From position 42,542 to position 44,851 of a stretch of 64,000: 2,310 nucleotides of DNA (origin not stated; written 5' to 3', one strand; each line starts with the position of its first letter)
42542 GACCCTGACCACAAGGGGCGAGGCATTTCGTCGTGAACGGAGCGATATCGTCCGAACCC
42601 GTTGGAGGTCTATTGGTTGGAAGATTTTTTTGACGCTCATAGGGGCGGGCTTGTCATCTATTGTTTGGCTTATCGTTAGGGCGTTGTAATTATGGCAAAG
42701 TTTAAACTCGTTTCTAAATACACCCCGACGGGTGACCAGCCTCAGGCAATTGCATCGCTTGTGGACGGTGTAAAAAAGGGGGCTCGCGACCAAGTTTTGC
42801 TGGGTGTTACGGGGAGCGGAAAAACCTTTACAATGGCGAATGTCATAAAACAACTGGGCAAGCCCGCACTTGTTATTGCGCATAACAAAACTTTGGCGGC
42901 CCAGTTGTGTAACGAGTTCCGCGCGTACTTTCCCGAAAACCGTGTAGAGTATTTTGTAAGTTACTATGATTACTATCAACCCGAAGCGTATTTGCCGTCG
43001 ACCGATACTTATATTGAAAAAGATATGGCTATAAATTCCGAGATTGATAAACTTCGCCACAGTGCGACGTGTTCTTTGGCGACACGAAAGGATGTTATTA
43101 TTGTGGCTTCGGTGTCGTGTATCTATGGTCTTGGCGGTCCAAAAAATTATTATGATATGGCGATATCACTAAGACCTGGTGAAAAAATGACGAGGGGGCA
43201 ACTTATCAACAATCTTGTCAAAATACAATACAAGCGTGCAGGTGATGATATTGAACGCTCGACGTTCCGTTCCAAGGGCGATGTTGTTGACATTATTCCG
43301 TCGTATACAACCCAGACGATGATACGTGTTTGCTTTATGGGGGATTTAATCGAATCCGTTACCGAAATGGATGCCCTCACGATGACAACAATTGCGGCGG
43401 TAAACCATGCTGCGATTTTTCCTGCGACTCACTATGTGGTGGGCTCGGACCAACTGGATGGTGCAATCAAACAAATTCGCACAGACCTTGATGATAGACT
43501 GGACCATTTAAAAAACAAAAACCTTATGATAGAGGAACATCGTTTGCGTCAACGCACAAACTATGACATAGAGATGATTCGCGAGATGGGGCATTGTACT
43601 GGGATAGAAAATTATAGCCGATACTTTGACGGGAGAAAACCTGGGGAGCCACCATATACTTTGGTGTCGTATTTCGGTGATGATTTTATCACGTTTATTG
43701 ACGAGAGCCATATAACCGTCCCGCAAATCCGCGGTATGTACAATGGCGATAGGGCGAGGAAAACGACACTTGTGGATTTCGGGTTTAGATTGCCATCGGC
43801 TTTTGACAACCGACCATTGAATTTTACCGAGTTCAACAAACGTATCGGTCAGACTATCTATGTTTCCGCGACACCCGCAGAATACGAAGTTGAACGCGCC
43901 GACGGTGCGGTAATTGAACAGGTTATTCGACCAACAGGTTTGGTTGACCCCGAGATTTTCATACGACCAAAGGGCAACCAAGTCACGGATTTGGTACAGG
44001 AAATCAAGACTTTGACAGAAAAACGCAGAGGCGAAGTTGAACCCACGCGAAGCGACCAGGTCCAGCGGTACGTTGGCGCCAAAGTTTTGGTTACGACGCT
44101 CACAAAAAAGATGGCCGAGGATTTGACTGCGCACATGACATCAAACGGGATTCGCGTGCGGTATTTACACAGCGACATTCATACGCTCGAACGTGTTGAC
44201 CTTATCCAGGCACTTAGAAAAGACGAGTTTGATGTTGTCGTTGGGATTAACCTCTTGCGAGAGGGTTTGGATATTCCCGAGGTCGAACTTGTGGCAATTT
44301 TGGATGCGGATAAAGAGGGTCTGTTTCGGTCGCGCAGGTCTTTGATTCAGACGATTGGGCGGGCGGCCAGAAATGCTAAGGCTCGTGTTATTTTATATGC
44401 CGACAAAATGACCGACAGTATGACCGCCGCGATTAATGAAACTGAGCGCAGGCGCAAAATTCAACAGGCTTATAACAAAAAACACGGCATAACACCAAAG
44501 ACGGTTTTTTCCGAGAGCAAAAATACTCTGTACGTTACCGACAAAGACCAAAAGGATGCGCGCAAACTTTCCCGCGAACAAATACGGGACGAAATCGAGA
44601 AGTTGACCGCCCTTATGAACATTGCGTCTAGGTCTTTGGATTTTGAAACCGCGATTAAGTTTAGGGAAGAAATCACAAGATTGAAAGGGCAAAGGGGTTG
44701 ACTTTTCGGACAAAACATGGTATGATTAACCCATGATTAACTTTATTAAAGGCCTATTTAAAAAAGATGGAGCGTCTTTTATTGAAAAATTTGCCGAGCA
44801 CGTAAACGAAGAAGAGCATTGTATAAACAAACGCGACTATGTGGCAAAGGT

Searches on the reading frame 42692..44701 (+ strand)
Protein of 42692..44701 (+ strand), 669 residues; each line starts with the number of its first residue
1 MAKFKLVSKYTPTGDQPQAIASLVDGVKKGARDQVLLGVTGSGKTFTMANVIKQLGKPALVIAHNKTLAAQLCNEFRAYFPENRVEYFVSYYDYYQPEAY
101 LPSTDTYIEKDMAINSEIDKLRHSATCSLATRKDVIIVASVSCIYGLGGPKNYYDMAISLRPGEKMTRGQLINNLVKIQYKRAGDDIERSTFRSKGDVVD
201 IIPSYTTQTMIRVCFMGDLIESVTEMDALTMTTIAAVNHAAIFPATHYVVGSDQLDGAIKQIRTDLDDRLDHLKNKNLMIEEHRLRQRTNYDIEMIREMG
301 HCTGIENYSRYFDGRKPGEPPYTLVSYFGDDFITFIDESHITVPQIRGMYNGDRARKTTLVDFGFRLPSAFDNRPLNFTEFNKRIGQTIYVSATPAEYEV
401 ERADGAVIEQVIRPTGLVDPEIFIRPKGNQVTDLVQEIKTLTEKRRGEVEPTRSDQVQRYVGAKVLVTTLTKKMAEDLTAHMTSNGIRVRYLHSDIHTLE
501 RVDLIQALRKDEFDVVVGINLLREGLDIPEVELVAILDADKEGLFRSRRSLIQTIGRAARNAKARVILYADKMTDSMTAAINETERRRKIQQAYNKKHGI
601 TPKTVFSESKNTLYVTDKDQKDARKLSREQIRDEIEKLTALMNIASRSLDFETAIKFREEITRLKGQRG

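Call 11: search_protein_families(library=pfam, proteins=[window:42692-44701:+], max_evalue=0.01)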
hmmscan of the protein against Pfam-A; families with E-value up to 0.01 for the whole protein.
window:42692-44701:+ (669 aa): 9 families
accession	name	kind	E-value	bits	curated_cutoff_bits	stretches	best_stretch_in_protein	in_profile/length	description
PF17757.6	UvrB_inter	-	3.4e-26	91.6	22.9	1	158-248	1-91/91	UvrB interaction domain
PF12344.14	UvrB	-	4.1e-22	78.2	27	1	568-606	1-39/43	Ultra-violet resistance protein B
PF00271.37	Helicase_C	-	1.6e-18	67.4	23.5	1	461-561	14-109/110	Helicase conserved C-terminal domain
PF04851.21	ResIII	-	1.4e-12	48.2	22.5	1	11-86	3-83/164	Type III restriction enzyme, res subunit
PF02151.25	UVR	-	2.2e-08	34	21.5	1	634-667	3-36/36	UvrB/uvrC motif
PF00270.35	DEAD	-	9.7e-07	29.1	26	1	15-85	3-76/167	DEAD/DEAH box helicase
PF13191.12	AAA_16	-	0.00025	22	32.6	0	18-65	10-59/167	AAA ATPase domain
PF13604.12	AAA_30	-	0.0017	18.6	27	0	27-75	14-65/191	AAA domain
PF00465.25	Fe-ADH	-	0.0028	17.7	31.3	0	40-100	6-65/168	Iron-containing alcohol dehydrogenase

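Call 12: search_protein_families(library=phrogs, proteins=[window:42692-44701:+], max_evalue=0.001)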
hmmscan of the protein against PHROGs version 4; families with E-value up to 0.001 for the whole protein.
window:42692-44701:+ (669 aa): 5 families
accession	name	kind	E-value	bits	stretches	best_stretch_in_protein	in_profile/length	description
phrog_27849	-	unknown function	2.2e-255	849.9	1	3-667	4-661/664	-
phrog_16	-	DNA, RNA and nucleotide metabolism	1.6e-26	93.8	2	388-583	409-609/986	DNA helicase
phrog_34613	-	unknown function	4.5e-07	29.4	1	469-577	475-583/666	-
phrog_325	-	DNA, RNA and nucleotide metabolism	0.0008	18.8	0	7-57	466-520/986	Dda-like helicase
phrog_1967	-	DNA, RNA and nucleotide metabolism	0.001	18.8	0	11-70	152-210/776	DNA helicase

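Call 23: find_homologous_proteins(query=window:42692-44701:+)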
Query window:42692-44701:+ (669 aa): 8000 proteins with E <= 0.001 among 8000 candidates; the best 120 are listed.
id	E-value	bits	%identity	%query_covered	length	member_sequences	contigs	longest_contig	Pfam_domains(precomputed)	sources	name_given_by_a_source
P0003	0.0e+0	1493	100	100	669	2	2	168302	PF00270.36,PF02151.26,PF17757.7,PF00271.38,PF27431.1,PF04851.22,PF12344.15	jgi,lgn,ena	-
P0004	0.0e+0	1134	76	99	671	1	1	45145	PF00270.36,PF02151.26,PF17757.7,PF00271.38,PF27431.1,PF04851.22,PF12344.15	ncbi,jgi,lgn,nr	ncbi:MAG: excinuclease ABC subunit UvrB [Christensenellaceae bacterium]|jgi:excinuclease ABC subunit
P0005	0.0e+0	1110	75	99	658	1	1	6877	PF00270.36,PF02151.26,PF17757.7,PF00271.38,PF27431.1,PF04851.22,PF12344.15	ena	-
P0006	0.0e+0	1106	74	99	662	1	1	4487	PF00270.36,PF02151.26,PF17757.7,PF00271.38,PF27431.1,PF04851.22,PF12344.15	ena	-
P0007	0.0e+0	1106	75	99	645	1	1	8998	PF00270.36,PF02151.26,PF17757.7,PF00271.38,PF27431.1,PF04851.22,PF12344.15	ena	-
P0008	0.0e+0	1105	75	99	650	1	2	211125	PF00270.36,PF02151.26,PF17757.7,PF00271.38,PF27431.1,PF04851.22,PF12344.15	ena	-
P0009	0.0e+0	1105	75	99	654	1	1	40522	PF00270.36,PF02151.26,PF17757.7,PF00271.38,PF27431.1,PF04851.22,PF12344.15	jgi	-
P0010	0.0e+0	1104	73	99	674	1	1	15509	PF00270.36,PF02151.26,PF17757.7,PF00271.38,PF27431.1,PF04851.22,PF12344.15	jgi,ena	-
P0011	0.0e+0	1100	72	99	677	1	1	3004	PF00270.36,PF02151.26,PF17757.7,PF00271.38,PF27431.1,PF04851.22,PF12344.15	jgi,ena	-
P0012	0.0e+0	1098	75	99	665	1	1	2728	PF00270.36,PF02151.26,PF17757.7,PF00271.38,PF27431.1,PF04851.22,PF12344.15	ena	-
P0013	0.0e+0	1096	73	99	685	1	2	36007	PF02151.26,PF17757.7,PF00271.38,PF27431.1,PF04851.22,PF12344.15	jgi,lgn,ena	-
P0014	0.0e+0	1080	73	99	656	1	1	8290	PF00270.36,PF02151.26,PF17757.7,PF00271.38,PF27431.1,PF04851.22,PF12344.15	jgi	jgi:excinuclease ABC subunit B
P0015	0.0e+0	1080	73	99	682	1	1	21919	PF00270.36,PF02151.26,PF17757.7,PF00271.38,PF27431.1,PF04851.22,PF12344.15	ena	-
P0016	0.0e+0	1078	74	99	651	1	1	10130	PF00270.36,PF02151.26,PF17757.7,PF00271.38,PF27431.1,PF04851.22,PF12344.15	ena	-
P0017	0.0e+0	1077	73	99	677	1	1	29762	PF00270.36,PF02151.26,PF17757.7,PF00271.38,PF27431.1,PF04851.22,PF12344.15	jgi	jgi:excinuclease ABC subunit B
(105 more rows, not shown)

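Call 27: find_encoding_contigs(protein=P0004, flank=10000, max_places=2)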
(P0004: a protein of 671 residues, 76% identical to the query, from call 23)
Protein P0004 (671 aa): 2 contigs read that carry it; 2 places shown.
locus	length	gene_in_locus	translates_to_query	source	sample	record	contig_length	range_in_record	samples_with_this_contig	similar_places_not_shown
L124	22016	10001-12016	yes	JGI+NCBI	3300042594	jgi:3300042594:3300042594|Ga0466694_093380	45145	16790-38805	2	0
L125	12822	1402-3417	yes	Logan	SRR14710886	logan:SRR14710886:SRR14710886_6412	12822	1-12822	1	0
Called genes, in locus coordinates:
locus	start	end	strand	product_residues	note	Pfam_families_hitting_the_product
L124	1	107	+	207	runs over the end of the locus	-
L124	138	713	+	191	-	PF18306:LDcluster4, PF03641:Lysine_decarbox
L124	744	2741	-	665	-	PF00884:Sulfatase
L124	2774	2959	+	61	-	-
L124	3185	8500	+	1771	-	-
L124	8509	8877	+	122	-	-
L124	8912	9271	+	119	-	-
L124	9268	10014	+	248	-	PF00702:Hydrolase (weak), PF05116:S6PP (faint), PF08282:Hydrolase_3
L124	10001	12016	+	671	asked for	PF04851:ResIII, PF00270:DEAD (faint), PF17757:UvrB_inter, PF27431:UvrB_3rd, PF00271:Helicase_C, PF12344:UvrB, PF02151:UVR (weak)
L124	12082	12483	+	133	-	-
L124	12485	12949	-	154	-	PF06541:ABC_trans_CmpB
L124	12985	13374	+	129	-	-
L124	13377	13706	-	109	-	PF00190:Cupin_1 (weak), PF07883:Cupin_2, PF02311:AraC_binding (weak)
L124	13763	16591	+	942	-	PF00005:ABC_tran (faint), PF02463:SMC_N (faint), PF03193:RsgA_GTPase (faint), PF13191:AAA_16 (faint), PF13304:AAA_21 (faint), PF13555:AAA_29 (faint), PF17760:UvrA_inter, PF17755:UvrA_DNA-bind, +1 more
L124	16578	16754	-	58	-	-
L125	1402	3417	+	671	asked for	PF04851:ResIII, PF00270:DEAD (faint), PF17757:UvrB_inter, PF27431:UvrB_3rd, PF00271:Helicase_C, PF12344:UvrB, PF02151:UVR (weak)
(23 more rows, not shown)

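Call 28: find_encoding_contigs(protein=P0008, flank=10000, max_places=2)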
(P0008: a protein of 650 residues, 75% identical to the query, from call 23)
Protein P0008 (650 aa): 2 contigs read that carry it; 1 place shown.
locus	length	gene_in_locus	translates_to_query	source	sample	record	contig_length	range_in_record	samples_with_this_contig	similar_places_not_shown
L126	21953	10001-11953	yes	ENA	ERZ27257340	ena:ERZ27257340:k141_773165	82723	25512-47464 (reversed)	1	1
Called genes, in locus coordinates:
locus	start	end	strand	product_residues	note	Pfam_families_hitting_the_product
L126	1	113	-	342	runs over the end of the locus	PF01368:DHH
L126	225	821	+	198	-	-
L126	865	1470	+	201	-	-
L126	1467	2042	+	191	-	PF18306:LDcluster4, PF03641:Lysine_decarbox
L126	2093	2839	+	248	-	-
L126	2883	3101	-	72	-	-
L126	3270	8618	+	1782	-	-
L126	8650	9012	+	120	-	-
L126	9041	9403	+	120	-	-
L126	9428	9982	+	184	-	-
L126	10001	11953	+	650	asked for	PF00270:DEAD (faint), PF04851:ResIII, PF17757:UvrB_inter, PF27431:UvrB_3rd, PF00271:Helicase_C, PF12344:UvrB, PF02151:UVR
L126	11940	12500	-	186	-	PF00300:His_Phos_1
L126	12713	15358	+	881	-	PF00005:ABC_tran (faint), PF02463:SMC_N (faint), PF03193:RsgA_GTPase (faint), PF13191:AAA_16 (faint), PF13555:AAA_29 (faint), PF20703:nSTAND1 (faint), PF13304:AAA_21 (faint), PF17760:UvrA_inter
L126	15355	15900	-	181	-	PF04545:Sigma70_r4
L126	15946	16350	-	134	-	-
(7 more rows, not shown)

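Call 29: find_encoding_contigs(protein=P0009, flank=10000, max_places=2)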
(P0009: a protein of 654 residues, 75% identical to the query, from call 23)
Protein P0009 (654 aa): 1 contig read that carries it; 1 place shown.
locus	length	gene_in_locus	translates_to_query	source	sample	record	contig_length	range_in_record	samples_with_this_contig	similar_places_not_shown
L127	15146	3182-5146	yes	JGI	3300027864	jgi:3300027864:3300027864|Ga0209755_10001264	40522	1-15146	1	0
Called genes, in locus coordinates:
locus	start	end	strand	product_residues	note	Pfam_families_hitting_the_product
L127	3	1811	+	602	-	?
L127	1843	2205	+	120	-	-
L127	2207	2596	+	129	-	-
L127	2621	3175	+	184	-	-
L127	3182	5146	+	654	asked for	PF00270:DEAD (faint), PF04851:ResIII, PF17757:UvrB_inter, PF27431:UvrB_3rd, PF00271:Helicase_C, PF12344:UvrB, PF02151:UVR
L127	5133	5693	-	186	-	PF00300:His_Phos_1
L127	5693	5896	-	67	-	-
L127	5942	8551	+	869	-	PF00005:ABC_tran (faint), PF02463:SMC_N (faint), PF03193:RsgA_GTPase (faint), PF13191:AAA_16 (faint), PF13304:AAA_21 (faint), PF13555:AAA_29 (faint), PF20703:nSTAND1 (faint), PF17760:UvrA_inter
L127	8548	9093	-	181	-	PF04545:Sigma70_r4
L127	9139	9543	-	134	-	-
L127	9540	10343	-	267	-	PF04239:DUF421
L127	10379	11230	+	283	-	PF00892:EamA (weak)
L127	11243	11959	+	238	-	PF01996:F420_ligase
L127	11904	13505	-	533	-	PF01943:Polysacc_synt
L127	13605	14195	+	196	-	PF02545:Maf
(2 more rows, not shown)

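Call 74: find_encoding_contigs(protein=P0013, flank=10000, max_places=2)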
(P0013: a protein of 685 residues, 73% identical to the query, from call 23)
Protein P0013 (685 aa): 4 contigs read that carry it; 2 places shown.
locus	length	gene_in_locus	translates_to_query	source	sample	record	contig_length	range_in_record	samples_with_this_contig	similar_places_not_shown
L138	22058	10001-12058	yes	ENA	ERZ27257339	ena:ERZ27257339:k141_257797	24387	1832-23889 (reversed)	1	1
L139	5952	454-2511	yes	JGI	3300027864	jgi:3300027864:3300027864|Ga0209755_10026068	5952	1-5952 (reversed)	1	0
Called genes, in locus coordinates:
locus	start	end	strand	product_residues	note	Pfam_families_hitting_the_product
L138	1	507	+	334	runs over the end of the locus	?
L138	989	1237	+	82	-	-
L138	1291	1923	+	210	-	-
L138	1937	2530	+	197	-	PF03641:Lysine_decarbox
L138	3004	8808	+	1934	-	-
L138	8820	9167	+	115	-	-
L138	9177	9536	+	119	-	-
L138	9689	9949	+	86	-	-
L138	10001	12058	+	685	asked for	PF04851:ResIII, PF17757:UvrB_inter, PF27431:UvrB_3rd, PF00271:Helicase_C, PF12344:UvrB, PF02151:UVR (weak)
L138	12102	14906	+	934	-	PF00005:ABC_tran (faint), PF02463:SMC_N (faint), PF03193:RsgA_GTPase (faint), PF13191:AAA_16 (faint), PF13304:AAA_21 (faint), PF13555:AAA_29 (faint), PF17760:UvrA_inter, PF17755:UvrA_DNA-bind, +1 more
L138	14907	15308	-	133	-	-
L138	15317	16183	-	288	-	PF04239:DUF421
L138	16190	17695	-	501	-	PF01943:Polysacc_synt, PF03023:MurJ, PF13440:Polysacc_synt_3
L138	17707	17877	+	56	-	-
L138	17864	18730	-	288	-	PF02811:PHP (weak)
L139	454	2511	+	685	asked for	PF04851:ResIII, PF17757:UvrB_inter, PF27431:UvrB_3rd, PF00271:Helicase_C, PF12344:UvrB, PF02151:UVR (weak)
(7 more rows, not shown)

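Call 75: find_encoding_contigs(protein=P0010, flank=10000, max_places=2)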
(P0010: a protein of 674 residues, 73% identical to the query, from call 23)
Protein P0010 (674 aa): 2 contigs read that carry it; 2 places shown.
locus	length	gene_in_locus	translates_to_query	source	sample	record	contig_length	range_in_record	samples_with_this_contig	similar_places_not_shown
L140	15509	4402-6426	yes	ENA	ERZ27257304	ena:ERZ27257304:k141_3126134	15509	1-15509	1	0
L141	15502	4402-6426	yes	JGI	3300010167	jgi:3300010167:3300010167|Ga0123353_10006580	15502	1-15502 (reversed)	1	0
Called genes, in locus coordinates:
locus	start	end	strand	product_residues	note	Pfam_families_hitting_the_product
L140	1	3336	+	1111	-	?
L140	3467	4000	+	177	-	-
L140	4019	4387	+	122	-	-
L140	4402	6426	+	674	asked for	PF00270:DEAD (faint), PF04851:ResIII, PF17757:UvrB_inter, PF27431:UvrB_3rd, PF00271:Helicase_C, PF12344:UvrB, PF02151:UVR (weak)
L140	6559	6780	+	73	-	PF07866:DUF1653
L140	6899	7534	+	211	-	-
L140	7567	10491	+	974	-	PF00005:ABC_tran (faint), PF02463:SMC_N (faint), PF03193:RsgA_GTPase (faint), PF13191:AAA_16 (faint), PF13304:AAA_21 (faint), PF13555:AAA_29 (faint), PF17760:UvrA_inter, PF17755:UvrA_DNA-bind, +1 more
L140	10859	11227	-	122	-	-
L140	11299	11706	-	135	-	PF14276:DUF4363 (weak)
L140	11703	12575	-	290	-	PF04239:DUF421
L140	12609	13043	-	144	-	PF12917:YfbR-like, PF13023:HD_3, PF01966:HD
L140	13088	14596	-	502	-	PF01943:Polysacc_synt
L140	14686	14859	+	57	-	-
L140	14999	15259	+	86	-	-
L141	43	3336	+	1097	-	-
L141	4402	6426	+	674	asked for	PF00270:DEAD (faint), PF04851:ResIII, PF17757:UvrB_inter, PF27431:UvrB_3rd, PF00271:Helicase_C, PF12344:UvrB, PF02151:UVR (weak)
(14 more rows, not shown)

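Call 76: find_encoding_contigs(protein=P0017, flank=10000, max_places=2)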
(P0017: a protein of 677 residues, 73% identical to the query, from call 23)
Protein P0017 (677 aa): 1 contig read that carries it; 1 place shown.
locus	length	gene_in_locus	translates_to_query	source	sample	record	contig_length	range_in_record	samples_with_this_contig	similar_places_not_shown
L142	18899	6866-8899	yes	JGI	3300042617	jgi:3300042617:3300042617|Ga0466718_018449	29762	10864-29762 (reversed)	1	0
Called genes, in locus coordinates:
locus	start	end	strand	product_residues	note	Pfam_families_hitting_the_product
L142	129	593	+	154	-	-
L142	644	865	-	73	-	-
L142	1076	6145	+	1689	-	-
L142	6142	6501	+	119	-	-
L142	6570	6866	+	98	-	-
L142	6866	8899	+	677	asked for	PF00270:DEAD (faint), PF04851:ResIII, PF17757:UvrB_inter, PF27431:UvrB_3rd, PF00271:Helicase_C, PF12344:UvrB, PF02151:UVR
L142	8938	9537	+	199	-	PF10688:Imp-YgjV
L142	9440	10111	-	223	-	PF18780:HNH_repeat, PF01844:HNH, PF14279:HNH_5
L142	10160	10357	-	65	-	PF13560:HTH_31, PF12844:HTH_19 (faint), PF13443:HTH_26, PF01381:HTH_3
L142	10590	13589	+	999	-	PF00005:ABC_tran (faint), PF02463:SMC_N (faint), PF03193:RsgA_GTPase (faint), PF13191:AAA_16 (faint), PF13304:AAA_21 (faint), PF13555:AAA_29 (faint), PF20703:nSTAND1 (faint), PF17760:UvrA_inter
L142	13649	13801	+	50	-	-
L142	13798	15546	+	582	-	-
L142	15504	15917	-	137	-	PF14276:DUF4363 (weak)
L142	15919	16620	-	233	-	PF04239:DUF421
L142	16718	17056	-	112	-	-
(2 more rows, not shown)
